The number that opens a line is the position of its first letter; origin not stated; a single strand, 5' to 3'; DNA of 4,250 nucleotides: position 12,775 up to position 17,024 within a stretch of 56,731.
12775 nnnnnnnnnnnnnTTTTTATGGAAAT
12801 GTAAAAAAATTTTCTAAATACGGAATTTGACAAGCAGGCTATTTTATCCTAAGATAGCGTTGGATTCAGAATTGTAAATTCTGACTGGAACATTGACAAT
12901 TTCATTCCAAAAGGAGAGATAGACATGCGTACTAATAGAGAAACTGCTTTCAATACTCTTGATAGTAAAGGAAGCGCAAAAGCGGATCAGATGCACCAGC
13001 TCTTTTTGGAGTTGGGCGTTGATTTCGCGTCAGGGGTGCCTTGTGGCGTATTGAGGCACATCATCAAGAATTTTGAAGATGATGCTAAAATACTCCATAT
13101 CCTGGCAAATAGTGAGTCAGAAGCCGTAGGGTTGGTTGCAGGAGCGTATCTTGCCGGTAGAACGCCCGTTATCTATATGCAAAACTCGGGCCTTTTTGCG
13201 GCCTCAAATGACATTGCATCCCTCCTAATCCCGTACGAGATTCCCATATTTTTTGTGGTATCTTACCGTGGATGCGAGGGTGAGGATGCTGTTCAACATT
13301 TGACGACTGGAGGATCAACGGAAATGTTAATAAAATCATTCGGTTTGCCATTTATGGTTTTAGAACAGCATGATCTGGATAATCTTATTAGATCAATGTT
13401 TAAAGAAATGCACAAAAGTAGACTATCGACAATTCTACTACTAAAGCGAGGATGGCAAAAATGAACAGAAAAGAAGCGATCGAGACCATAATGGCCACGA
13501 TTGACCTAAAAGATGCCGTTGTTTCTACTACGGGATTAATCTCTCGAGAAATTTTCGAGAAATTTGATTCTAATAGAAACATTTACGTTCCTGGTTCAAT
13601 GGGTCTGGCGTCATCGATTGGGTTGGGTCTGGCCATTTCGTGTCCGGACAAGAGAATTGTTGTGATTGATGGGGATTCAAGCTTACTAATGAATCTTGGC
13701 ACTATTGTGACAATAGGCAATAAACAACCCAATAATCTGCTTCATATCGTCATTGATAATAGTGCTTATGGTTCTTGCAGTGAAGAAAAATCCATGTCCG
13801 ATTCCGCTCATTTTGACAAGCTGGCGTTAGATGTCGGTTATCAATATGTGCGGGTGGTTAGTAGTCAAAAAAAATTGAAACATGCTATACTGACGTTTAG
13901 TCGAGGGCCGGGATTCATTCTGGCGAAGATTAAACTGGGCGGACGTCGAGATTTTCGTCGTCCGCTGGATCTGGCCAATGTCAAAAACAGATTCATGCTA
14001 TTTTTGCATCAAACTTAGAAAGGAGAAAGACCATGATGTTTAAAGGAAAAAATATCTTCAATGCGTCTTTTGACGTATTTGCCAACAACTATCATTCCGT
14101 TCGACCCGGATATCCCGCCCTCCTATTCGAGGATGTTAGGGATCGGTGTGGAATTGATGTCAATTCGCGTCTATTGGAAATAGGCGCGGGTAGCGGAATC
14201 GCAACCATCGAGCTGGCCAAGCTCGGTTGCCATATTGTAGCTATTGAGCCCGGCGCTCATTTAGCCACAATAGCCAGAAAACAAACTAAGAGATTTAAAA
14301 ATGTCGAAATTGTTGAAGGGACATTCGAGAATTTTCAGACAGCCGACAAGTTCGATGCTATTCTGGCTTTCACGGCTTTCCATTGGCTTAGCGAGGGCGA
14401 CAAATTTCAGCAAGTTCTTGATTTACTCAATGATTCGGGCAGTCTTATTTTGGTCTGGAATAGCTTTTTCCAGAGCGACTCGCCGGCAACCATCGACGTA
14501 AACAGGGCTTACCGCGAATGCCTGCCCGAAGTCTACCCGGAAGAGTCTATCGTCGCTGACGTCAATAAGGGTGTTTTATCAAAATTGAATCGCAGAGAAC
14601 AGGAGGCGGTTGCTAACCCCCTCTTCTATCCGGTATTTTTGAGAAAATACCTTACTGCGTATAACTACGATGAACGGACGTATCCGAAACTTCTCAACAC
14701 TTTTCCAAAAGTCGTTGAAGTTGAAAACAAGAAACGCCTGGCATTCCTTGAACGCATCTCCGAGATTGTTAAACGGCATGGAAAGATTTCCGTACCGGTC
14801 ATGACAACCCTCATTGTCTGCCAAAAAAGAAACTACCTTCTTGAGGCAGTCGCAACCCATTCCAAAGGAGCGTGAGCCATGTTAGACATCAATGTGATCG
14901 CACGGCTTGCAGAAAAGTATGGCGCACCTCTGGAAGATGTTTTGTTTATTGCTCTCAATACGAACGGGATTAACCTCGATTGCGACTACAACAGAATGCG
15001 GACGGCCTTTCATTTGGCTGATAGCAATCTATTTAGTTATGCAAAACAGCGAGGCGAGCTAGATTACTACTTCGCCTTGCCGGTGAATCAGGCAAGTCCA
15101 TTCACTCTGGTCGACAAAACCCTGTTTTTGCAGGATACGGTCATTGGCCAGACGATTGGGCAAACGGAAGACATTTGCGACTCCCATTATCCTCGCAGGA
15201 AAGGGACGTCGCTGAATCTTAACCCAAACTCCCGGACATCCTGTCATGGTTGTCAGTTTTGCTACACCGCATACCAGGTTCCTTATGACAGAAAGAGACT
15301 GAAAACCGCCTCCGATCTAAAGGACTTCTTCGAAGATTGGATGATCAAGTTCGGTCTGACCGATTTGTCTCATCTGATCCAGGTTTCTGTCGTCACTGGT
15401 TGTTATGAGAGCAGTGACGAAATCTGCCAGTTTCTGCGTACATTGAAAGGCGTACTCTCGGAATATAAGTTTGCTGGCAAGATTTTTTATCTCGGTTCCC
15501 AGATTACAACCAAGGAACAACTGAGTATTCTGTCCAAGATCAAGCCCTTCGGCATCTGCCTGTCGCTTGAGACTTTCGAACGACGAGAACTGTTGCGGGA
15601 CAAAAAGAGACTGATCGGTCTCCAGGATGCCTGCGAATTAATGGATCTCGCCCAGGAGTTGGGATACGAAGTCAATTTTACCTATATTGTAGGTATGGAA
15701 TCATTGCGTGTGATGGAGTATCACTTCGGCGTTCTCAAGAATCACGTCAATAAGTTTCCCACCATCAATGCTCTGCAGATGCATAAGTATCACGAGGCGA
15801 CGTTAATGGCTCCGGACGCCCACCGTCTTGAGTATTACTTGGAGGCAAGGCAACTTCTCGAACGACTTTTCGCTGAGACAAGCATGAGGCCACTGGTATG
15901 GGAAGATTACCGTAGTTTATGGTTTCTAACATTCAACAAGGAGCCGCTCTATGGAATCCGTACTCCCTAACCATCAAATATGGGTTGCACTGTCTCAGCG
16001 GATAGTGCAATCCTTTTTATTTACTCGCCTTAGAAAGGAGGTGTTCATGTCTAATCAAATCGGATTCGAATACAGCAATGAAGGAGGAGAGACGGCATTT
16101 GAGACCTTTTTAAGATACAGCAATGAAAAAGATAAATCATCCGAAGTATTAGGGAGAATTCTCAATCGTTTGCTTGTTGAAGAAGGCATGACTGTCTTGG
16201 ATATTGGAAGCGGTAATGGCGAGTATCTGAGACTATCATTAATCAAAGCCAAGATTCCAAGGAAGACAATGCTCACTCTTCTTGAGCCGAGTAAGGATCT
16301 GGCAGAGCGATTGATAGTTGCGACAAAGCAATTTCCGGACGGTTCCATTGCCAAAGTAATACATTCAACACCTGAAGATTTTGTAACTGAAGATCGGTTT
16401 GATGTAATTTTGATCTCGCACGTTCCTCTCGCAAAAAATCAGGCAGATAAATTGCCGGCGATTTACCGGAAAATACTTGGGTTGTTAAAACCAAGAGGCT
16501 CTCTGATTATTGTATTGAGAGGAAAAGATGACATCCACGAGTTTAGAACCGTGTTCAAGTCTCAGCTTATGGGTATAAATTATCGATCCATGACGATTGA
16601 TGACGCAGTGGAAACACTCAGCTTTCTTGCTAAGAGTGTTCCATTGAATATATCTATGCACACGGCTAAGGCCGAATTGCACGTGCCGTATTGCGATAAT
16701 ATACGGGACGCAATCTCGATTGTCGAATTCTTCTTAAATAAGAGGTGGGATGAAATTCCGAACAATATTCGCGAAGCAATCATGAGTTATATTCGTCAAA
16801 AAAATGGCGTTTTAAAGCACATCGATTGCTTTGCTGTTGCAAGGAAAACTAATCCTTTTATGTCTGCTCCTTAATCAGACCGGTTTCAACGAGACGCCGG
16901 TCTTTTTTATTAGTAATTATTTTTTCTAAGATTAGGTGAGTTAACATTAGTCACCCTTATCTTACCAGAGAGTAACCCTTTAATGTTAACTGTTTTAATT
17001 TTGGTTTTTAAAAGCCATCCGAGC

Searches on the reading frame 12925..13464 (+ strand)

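Call 33: search_protein_families(library=pfam, proteins=[window:12925-13464:+], max_evalue=0.001)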
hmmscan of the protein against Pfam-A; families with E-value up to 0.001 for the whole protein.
window:12925-13464:+ (179 aa): 1 family
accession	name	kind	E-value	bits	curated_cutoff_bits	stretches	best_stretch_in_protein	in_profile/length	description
PF02776.23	TPP_enzyme_N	-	0.00042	20.5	26.8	1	21-99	5-85/119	Thiamine pyrophosphate enzyme, N-terminal TPP binding domain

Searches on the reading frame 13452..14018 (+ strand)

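Call 3: search_protein_families(library=ncbifam, proteins=[window:13452-14018:+], max_evalue=0.01)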
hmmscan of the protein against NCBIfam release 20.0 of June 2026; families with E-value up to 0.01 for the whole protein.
window:13452-14018:+ (188 aa): 31 families (the best 25 are shown)
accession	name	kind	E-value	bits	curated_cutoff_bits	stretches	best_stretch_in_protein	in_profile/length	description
TIGR03297.1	Ppyr-DeCO2ase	equivalog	1.9e-48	165.3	312.5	1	4-185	171-360/360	phosphonopyruvate decarboxylase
TIGR03846.1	sulfopy_beta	equivalog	2.8e-43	147.9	221.5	1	6-183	1-179/182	sulfopyruvate decarboxylase subunit beta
NF004813.0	PRK06163.1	equivalog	1.3e-23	83.8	240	1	3-182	12-193/202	hypothetical protein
NF006319.0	PRK08527.1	equivalog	4e-08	32.1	905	1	48-140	415-506/565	acetolactate synthase large subunit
NF005470.0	PRK07064.1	equivalog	1.3e-07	31.1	495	1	21-110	380-468/552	thiamine pyrophosphate-binding protein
TIGR04377.1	myo_inos_iolD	equivalog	3.8e-07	29.1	715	1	3-123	390-514/616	3D-(3,5/4)-trihydroxycyclohexane-1,2-dione acylhydrolase (decyclizing)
NF006524.0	PRK08978.1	equivalog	6.7e-07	27.9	738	1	48-127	401-479/548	acetolactate synthase 2 catalytic subunit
NF006016.1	PRK08155.1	equivalog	1.6e-06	26.9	870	1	48-115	409-475/554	acetolactate synthase large subunit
NF006203.0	PRK08327.1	equivalog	1.6e-05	23.6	456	1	17-110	400-495/571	thiamine pyrophosphate-requiring protein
NF006052.0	PRK08199.1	subfamily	2e-05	23.1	539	1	47-108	414-474/559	thiamine pyrophosphate protein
NF005760.0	PRK07586.1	equivalog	2.3e-05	23.6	363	1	47-113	384-449/514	acetolactate synthase large subunit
NF005651.0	PRK07418.1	subfamily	3.8e-05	22.1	942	1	48-107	435-493/617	acetolactate synthase large subunit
NF004919.0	PRK06276.1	equivalog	0.00012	20.5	866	1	47-110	414-476/582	acetolactate synthase large subunit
NF004710.0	PRK06048.1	equivalog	0.00013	20.6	976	1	48-109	414-474/561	acetolactate synthase large subunit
TIGR00118.1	acolac_lg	equivalog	0.00014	20.5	538.35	1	48-110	410-471/557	biosynthetic-type acetolactate synthase large subunit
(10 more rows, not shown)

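Call 4: search_protein_families(library=pfam, proteins=[window:13452-14018:+], max_evalue=0.01)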
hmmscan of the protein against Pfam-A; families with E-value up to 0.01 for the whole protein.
window:13452-14018:+ (188 aa): 1 family
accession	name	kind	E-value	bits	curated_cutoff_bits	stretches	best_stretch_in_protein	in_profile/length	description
PF02775.26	TPP_enzyme_C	-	1.4e-13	51.3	21.9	1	47-155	27-146/151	Thiamine pyrophosphate enzyme, C-terminal TPP binding domain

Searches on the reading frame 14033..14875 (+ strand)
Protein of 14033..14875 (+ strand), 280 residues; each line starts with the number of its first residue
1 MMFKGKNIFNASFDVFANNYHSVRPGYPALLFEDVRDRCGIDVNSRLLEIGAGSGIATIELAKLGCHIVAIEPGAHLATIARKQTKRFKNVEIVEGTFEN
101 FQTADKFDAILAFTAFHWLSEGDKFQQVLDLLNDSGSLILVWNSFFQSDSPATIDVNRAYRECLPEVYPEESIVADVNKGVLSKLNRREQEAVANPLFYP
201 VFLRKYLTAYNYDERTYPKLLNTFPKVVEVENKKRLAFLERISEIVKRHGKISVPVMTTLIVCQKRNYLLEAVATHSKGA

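Call 3: search_protein_families(library=ncbifam, proteins=[window:14033-14875:+], max_evalue=0.01)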
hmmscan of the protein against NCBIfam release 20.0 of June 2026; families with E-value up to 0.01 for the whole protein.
window:14033-14875:+ (280 aa): 32 families (the best 25 are shown)
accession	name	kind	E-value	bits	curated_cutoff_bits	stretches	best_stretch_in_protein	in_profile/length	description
NF000499.2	Erm23S_rRNA_broad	equivalog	2.4e-10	40.2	212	1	35-105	15-85/244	23S ribosomal RNA methyltransferase Erm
NF043040.1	corrin_prot_MT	hypoth_equivalog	9.9e-09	34.9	180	1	44-140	42-147/216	corrinoid protein-associated methyltransferase CpaM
NF041820.1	daptide_MTase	equivalog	9.5e-08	31.8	175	1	44-149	37-151/243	daptide-type RiPP biosynthesis methyltransferase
TIGR00537.1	hemK_rel_arch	hypoth_equivalog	1.9e-07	30.9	87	1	44-136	20-112/179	HemK2/MTQ2 family protein methyltransferase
NF001453.0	PRK00312.1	equivalog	2.4e-07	30.5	188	1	43-140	80-175/217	protein-L-isoaspartate(D-aspartate) O-methyltransferase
TIGR02072.1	BioC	equivalog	5.9e-07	29.5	184.95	1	44-140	35-132/244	malonyl-ACP O-methyltransferase BioC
TIGR02469.1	CbiT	equivalog_domain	6.4e-07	29.7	78.3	1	42-110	18-92/124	precorrin-6Y C5,15-methyltransferase (decarboxylating) subunit CbiT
TIGR02021.1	BchM-ChlM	equivalog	6.9e-07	28.9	158.9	1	45-121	56-133/218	magnesium protoporphyrin IX methyltransferase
TIGR00755.1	ksgA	equivalog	8.2e-07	28.6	171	1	40-104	26-90/256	16S rRNA (adenine(1518)-N(6)/adenine(1519)-N(6))-dimethyltransferase RsmA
TIGR01983.1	UbiG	equivalog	9.1e-07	28.4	102.95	1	44-140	50-151/228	bifunctional 2-polyprenyl-6-hydroxyphenol methylase/3-demethylubiquinol 3-O-methyltransferase UbiG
NF012223.0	erm_F_23S_MT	exception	1.4e-06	27.8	575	1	32-104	22-94/266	23S rRNA (adenine(2058)-N(6))-methyltransferase Erm(F)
NF011529.0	PRK14968.1-3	equivalog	2.3e-06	27.2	162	1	43-135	34-127/198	putative methyltransferase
NF000337.1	erm_SHROVE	exception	2.4e-05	23.8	320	1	41-100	26-85/248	ErmE/ErmH/ErmO/ErmR family 23S rRNA (adenine(2058)-N(6))-methyltransferase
TIGR00080.1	pimt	equivalog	4.1e-05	23.5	159.05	1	41-115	75-155/216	protein-L-isoaspartate O-methyltransferase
NF045667.1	MTase_DVU1556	equivalog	5.2e-05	22.8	155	1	23-139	3-118/213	DVU_1556 family methyltransferase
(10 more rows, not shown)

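Call 4: search_protein_families(library=pfam, proteins=[window:14033-14875:+], max_evalue=0.01)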
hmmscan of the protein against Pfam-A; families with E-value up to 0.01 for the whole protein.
window:14033-14875:+ (280 aa): 10 families
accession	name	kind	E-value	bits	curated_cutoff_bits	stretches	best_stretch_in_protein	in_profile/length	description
PF13649.12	Methyltransf_25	-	1.7e-13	51.5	27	1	48-136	2-97/97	Methyltransferase domain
PF08241.18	Methyltransf_11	-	2.6e-12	47.6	21.2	1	48-138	1-93/95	Methyltransferase domain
PF13489.12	Methyltransf_23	-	9.6e-11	42.1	27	1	34-150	11-127/164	Methyltransferase domain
PF08242.18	Methyltransf_12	-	1.5e-10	42.1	30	1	48-130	1-86/98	Methyltransferase domain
PF00398.26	RrnaAD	-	2.4e-08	33.9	24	1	44-125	31-101/263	Ribosomal RNA adenine dimethylase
PF13847.12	Methyltransf_31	-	3.8e-08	33.6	27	1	42-141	2-109/145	Methyltransferase domain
PF01135.25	PCMT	-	0.00034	20.9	20.3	1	41-112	71-148/210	Protein-L-isoaspartate(D-aspartate) O-methyltransferase (PCMT)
PF05175.20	MTS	-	0.002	18.2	23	1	43-149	31-147/170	Methyltransferase small domain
PF05401.17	NodS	-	0.0065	16.8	24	0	45-129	45-129/201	Nodulation protein S (NodS)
PF02527.21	GidB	-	0.0066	16.3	27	0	46-122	51-130/184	rRNA small subunit methyltransferase G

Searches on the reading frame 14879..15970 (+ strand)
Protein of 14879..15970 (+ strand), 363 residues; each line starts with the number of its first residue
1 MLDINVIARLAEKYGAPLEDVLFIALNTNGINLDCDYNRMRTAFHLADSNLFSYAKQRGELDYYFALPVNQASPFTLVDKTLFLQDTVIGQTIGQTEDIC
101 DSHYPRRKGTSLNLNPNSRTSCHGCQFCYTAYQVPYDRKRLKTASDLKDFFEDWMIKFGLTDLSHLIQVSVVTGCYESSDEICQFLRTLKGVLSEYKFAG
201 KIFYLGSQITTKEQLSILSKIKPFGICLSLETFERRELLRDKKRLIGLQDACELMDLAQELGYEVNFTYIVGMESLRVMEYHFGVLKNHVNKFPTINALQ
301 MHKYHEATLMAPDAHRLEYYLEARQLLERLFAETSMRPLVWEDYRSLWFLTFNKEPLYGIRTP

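Call 3: search_protein_families(library=ncbifam, proteins=[window:14879-15970:+], max_evalue=0.01)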
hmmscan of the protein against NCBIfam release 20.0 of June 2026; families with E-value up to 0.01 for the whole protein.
window:14879-15970:+ (363 aa): 0 families

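Call 4: search_protein_families(library=pfam, proteins=[window:14879-15970:+], max_evalue=0.01)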
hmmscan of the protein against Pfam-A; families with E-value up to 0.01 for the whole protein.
window:14879-15970:+ (363 aa): 1 family
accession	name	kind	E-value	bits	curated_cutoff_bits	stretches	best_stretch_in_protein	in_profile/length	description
PF04055.27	Radical_SAM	-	6.7e-05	23.6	29.5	1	123-273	9-151/166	Radical SAM superfamily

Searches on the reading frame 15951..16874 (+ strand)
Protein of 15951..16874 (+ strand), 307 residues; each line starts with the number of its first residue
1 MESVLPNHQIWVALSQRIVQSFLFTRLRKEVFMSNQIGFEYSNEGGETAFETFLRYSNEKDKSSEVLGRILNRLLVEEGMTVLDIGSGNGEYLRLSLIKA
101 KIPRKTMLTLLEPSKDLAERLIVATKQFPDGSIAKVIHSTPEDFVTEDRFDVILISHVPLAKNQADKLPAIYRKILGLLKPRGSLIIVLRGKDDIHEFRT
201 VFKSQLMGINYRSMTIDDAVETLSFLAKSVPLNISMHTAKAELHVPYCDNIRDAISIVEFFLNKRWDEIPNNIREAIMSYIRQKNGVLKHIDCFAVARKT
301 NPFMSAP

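Call 3: search_protein_families(library=ncbifam, proteins=[window:15951-16874:+], max_evalue=0.01)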
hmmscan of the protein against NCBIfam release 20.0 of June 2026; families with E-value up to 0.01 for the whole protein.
window:15951-16874:+ (307 aa): 2 families
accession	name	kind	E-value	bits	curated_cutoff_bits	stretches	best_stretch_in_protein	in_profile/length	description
TIGR02072.1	BioC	equivalog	6.2e-05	22.9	184.95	1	70-215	26-161/244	malonyl-ACP O-methyltransferase BioC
NF043040.1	corrin_prot_MT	hypoth_equivalog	0.0024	17.3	180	0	75-188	38-148/216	corrinoid protein-associated methyltransferase CpaM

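Call 4: search_protein_families(library=pfam, proteins=[window:15951-16874:+], max_evalue=0.01)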
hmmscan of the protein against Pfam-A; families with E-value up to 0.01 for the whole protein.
window:15951-16874:+ (307 aa): 7 families
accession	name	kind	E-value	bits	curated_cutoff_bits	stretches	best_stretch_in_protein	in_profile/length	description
PF13489.12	Methyltransf_23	-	1.3e-07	31.9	27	1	65-194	7-123/164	Methyltransferase domain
PF13847.12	Methyltransf_31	-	4.5e-07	30.1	27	1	78-187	3-109/145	Methyltransferase domain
PF13649.12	Methyltransf_25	-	5.5e-06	27.4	27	1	82-183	1-97/97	Methyltransferase domain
PF08242.18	Methyltransf_12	-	3.6e-05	24.8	30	1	83-185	1-98/98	Methyltransferase domain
PF05175.20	MTS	-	7e-05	23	23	1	59-197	15-148/170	Methyltransferase small domain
PF08241.18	Methyltransf_11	-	0.00031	21.8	21.2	1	83-187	1-95/95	Methyltransferase domain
PF00398.26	RrnaAD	-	0.0024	17.5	24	1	62-148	14-92/263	Ribosomal RNA adenine dimethylase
